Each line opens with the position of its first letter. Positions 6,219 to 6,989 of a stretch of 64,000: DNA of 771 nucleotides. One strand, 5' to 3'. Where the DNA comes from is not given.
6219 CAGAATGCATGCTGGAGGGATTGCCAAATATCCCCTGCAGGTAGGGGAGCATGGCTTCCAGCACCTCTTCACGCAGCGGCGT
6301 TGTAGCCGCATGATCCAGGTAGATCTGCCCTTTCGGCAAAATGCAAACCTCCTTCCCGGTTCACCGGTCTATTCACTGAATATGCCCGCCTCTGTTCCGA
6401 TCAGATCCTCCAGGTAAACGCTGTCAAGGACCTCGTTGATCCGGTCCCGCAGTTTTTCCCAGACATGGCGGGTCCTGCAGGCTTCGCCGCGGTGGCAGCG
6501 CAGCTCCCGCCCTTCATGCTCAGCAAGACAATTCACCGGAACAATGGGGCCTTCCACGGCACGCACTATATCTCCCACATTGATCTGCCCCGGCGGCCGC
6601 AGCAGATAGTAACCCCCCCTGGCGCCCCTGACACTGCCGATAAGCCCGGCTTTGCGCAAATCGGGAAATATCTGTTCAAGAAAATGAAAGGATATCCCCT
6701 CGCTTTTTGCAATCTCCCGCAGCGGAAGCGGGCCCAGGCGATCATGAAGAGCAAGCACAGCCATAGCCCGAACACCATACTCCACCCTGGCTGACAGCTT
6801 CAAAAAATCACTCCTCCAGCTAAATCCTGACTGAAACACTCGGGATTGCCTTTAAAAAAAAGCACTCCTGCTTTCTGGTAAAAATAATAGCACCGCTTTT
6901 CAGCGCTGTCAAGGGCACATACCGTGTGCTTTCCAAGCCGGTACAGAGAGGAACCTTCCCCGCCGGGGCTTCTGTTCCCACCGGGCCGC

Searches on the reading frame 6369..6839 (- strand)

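Call 60: search_protein_families(library=pfam, proteins=[window:6369-6839:-], max_evalue=0.0001)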
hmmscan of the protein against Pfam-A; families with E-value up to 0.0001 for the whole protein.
window:6369-6839:- (156 aa): 1 family
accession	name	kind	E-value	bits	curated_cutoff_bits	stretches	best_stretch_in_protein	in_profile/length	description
PF02082.26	Rrf2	-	1.1e-40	139.3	30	1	15-147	1-130/132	Iron-dependent Transcriptional regulator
